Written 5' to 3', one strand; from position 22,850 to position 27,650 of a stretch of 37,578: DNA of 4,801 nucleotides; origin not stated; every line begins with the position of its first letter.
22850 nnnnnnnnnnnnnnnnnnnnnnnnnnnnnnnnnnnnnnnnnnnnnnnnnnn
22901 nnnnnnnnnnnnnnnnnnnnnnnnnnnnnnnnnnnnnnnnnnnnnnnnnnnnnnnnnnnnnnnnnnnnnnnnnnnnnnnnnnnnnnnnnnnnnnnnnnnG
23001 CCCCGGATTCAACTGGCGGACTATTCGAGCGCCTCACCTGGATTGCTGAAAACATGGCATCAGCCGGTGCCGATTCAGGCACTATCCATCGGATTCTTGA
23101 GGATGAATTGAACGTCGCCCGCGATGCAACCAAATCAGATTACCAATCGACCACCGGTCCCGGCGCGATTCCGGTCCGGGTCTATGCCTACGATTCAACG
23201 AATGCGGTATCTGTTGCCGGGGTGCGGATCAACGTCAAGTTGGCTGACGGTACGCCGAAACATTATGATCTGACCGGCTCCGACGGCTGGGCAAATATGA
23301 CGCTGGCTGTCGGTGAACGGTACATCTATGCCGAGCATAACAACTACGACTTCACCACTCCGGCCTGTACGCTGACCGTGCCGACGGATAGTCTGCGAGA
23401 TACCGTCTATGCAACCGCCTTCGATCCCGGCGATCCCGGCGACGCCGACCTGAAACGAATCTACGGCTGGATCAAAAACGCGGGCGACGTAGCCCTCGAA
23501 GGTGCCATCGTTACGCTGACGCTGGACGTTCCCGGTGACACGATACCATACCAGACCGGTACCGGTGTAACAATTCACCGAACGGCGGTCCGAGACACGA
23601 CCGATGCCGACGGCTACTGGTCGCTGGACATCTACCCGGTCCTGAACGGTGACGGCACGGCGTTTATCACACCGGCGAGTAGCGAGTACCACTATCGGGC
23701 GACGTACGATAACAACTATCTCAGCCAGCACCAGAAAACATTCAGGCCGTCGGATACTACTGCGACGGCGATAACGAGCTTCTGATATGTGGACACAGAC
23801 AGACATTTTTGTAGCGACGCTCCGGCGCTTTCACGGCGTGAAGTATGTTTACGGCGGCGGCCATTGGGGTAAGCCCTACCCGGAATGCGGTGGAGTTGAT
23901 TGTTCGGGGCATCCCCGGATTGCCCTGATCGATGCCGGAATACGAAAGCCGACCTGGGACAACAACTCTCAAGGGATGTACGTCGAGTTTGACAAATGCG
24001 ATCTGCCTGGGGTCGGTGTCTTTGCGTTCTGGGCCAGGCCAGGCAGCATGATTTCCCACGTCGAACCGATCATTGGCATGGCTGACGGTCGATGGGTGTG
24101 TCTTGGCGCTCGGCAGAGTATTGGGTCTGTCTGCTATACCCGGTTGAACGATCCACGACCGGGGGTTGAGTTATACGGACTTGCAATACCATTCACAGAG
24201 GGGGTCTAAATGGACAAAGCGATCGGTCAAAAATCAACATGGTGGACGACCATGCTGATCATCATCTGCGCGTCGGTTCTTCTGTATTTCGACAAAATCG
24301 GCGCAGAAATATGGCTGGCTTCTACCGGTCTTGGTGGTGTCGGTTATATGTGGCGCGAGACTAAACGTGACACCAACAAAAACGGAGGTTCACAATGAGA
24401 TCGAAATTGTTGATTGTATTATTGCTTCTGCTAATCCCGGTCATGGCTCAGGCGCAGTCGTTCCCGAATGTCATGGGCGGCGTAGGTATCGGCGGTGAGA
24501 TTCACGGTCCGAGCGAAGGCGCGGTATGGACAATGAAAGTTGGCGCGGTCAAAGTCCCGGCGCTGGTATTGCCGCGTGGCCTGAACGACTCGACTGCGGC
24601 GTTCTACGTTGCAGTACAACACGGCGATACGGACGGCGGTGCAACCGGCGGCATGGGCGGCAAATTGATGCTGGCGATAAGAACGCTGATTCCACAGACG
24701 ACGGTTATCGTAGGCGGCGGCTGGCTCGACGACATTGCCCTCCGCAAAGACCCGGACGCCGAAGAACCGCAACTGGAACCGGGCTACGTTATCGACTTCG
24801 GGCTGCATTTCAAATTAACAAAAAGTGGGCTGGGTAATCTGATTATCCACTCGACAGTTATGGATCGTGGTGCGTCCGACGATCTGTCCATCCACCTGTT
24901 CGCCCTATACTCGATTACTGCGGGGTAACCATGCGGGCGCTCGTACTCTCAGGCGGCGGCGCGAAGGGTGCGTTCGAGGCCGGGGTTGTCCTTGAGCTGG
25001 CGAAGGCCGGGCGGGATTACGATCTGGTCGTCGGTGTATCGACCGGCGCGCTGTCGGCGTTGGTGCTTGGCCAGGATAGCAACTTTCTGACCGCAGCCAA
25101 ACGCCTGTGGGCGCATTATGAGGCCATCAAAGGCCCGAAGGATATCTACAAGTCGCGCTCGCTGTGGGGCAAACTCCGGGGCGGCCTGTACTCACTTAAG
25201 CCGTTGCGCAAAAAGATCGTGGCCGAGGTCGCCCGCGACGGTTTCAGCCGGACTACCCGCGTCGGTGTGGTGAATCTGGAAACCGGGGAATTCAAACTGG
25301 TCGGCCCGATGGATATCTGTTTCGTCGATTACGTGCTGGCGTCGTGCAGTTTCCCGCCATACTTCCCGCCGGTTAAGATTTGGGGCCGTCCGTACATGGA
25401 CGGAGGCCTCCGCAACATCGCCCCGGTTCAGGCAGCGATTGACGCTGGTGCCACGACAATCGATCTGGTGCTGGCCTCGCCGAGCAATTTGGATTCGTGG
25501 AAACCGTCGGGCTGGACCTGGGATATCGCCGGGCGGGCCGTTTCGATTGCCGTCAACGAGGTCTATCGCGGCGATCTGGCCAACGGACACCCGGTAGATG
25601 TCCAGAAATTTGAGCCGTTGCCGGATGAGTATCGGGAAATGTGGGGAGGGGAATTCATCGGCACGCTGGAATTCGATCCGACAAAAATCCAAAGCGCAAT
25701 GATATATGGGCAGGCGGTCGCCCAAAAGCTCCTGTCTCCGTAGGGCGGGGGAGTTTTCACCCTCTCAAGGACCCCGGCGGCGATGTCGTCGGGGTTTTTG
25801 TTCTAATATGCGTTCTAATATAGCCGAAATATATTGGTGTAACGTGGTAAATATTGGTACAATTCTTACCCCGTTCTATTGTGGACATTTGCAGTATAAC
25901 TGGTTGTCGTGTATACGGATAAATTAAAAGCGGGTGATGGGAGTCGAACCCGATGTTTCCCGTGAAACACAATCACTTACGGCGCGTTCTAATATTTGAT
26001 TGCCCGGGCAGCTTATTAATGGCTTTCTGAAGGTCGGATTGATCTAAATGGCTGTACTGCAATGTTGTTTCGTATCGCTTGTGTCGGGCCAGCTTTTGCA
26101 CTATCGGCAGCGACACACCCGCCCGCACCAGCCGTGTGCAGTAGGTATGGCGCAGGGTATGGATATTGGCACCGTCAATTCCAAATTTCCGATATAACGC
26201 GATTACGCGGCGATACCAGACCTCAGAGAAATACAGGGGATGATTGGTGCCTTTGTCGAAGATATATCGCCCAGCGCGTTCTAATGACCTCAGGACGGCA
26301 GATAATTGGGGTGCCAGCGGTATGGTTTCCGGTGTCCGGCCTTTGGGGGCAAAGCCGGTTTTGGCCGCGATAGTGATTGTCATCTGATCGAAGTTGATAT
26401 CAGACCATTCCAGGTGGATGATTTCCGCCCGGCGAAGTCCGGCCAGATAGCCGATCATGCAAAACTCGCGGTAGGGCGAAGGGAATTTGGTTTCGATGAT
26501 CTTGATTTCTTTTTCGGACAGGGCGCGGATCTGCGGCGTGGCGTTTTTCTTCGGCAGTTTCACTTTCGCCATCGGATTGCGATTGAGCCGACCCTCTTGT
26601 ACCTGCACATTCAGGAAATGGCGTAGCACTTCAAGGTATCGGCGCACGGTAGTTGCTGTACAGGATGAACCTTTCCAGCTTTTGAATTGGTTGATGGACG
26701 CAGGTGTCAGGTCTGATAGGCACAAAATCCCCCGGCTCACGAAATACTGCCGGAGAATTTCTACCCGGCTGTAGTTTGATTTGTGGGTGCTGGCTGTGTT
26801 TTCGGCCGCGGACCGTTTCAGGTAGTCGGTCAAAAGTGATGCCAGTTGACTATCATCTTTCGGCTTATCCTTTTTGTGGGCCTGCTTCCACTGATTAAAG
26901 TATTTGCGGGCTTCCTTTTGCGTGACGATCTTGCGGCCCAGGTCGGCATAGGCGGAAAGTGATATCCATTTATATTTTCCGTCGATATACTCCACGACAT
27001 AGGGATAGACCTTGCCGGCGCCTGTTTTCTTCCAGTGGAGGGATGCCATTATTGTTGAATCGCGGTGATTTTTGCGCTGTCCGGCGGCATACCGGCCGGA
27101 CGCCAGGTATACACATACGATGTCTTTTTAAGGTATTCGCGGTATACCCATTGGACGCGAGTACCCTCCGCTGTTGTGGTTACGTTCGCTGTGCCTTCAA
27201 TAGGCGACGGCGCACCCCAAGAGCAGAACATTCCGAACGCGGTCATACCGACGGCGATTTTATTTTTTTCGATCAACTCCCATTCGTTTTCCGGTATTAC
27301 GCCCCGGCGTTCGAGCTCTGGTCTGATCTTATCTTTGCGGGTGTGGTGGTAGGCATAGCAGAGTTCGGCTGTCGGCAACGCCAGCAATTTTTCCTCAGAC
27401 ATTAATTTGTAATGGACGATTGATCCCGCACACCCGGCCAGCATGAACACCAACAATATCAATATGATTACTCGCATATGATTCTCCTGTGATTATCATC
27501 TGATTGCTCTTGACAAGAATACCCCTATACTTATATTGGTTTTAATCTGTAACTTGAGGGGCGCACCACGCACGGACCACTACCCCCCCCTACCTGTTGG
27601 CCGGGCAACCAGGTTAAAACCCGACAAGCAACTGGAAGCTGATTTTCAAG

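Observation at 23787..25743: Lysis cassette without recognisable spanins but ending in an intact patatin-like phospholipase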

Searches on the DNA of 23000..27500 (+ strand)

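Call 8: search_dna_similar(query=window:23000-27500:+, collection=phages, mode=distant)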
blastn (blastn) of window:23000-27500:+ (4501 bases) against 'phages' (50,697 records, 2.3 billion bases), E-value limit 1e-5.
No match.

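Call 75: search_rna_families(source=window, start=25740, end=26000, threshold=evalue, max_evalue=10, show_alignments=2)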
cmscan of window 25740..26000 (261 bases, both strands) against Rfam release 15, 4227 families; matches with E-value up to 10: 6.
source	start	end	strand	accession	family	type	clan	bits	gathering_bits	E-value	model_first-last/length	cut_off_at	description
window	25771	25799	+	RF02701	PsrR1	Gene; sRNA;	-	17.4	42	0.55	54-79/79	no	Photosynthesis regulatory RNA1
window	25765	25801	+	RF01791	F6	Gene; sRNA;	-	16.2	46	2.2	1-57/57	no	F6 TB sRNA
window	25831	25851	+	RF02519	ToxI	Gene; antitoxin;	-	14.9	50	3.1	1-34/34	no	ToxI antitoxin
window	25740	25802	+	RF02837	anti-hemB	Gene; sRNA;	-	13.4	49.5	0.99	20-81/81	5'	Burkholderia RNA 7 (anti-hemB)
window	25740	25809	+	RF01712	Methylobacterium-1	Gene; sRNA;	-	13.4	40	5.9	32-103/103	5'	Methylobacterium-1 RNA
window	25751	25802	+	RF02399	NsiR1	Gene; sRNA;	-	12.2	39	6.8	1-60/60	no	Nitrogen stress-induced RNA 1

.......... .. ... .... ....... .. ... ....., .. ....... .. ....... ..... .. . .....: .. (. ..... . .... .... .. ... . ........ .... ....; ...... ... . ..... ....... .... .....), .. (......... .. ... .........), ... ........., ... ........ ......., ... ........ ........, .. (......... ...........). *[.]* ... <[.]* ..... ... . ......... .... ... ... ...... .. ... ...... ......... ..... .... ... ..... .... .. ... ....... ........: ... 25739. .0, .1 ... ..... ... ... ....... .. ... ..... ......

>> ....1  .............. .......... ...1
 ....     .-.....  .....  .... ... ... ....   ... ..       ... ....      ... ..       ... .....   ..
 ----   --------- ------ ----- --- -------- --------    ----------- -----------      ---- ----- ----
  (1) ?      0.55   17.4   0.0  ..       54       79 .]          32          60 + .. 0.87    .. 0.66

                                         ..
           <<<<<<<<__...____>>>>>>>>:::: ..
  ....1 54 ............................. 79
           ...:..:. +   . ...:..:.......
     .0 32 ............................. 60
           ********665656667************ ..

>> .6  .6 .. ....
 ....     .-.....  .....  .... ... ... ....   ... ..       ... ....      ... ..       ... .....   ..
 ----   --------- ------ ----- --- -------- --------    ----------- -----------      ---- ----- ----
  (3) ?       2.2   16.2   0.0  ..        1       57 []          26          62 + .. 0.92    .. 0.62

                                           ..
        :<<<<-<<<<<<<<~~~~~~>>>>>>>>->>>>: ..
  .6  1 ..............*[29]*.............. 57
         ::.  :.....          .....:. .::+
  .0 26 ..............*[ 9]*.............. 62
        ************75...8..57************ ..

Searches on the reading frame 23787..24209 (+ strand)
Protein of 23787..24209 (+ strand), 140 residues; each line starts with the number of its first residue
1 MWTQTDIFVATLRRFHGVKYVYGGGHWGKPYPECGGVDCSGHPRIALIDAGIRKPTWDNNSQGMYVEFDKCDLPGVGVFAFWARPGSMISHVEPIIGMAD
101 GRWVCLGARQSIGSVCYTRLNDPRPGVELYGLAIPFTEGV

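Call 4: search_protein_families(library=pfam, proteins=[window:23787-24209:+], max_evalue=0.1)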
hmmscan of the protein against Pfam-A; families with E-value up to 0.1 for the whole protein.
window:23787-24209:+ (140 aa): 1 family
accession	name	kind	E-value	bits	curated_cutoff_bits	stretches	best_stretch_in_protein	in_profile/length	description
PF00877.26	NLPC_P60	-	0.0054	17.1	23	1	17-92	1-68/105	NlpC/P60 family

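Call 5: search_protein_families(library=phrogs, proteins=[window:23787-24209:+], max_evalue=0.01)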
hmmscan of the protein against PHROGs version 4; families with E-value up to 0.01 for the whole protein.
window:23787-24209:+ (140 aa): 1 family
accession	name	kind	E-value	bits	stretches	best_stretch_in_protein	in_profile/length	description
phrog_329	-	tail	0.00052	19.3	1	8-123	538-644/949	minor tail protein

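Call 6: search_protein_families(library=padloc, proteins=[window:23787-24209:+], max_evalue=0.01)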
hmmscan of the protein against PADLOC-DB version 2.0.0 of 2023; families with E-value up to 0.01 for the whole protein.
window:23787-24209:+ (140 aa): 0 families

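Call 7: search_protein_families(library=ncbifam, proteins=[window:23787-24209:+], max_evalue=0.01)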
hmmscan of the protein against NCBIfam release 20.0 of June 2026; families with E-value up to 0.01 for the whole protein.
window:23787-24209:+ (140 aa): 0 families

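Call 72: search_solved_structures(query=window:23787-24209:+, max_evalue=1)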
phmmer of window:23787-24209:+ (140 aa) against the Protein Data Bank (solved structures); distinct sequences matched with E-value up to 1: 5.
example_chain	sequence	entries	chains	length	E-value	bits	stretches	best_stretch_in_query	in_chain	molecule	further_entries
6gxr_A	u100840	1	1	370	0.0001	25.4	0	3-32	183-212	BP39L lectin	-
7tyb_A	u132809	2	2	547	0.63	13.1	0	84-125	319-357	Pyochelin biosynthesis protein PchD | Pyochelin biosynthesis salicyl-AMP ligase PchD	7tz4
1cks_A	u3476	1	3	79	0.65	13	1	93-135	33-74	CYCLIN-DEPENDENT KINASE SUBUNIT, TYPE 2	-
11gy_C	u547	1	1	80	0.67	13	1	93-135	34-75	Cyclin-dependent kinases regulatory subunit 2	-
4y72_C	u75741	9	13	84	0.75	12.8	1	93-135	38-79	Cyclin-dependent kinases regulatory subunit 2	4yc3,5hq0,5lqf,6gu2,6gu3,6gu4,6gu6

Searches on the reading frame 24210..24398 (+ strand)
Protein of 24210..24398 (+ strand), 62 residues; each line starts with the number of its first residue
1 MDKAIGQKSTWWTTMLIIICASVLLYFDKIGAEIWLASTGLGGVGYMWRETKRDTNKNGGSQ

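Call 4: search_protein_families(library=pfam, proteins=[window:24210-24398:+], max_evalue=0.1)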
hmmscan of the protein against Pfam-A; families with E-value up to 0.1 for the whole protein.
window:24210-24398:+ (62 aa): 1 family
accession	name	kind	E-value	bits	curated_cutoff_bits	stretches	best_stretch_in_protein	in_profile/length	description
PF05101.18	VirB3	-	0.054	14.3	23.9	1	13-56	21-62/84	Type IV secretory pathway, VirB3-like protein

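Call 5: search_protein_families(library=phrogs, proteins=[window:24210-24398:+], max_evalue=0.01)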
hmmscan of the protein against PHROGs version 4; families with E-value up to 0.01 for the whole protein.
window:24210-24398:+ (62 aa): 0 families

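Call 6: search_protein_families(library=padloc, proteins=[window:24210-24398:+], max_evalue=0.01)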
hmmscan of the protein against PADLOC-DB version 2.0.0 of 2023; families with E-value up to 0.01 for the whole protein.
window:24210-24398:+ (62 aa): 0 families

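Call 7: search_protein_families(library=ncbifam, proteins=[window:24210-24398:+], max_evalue=0.01)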
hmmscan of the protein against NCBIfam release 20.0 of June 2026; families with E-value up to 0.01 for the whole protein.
window:24210-24398:+ (62 aa): 0 families
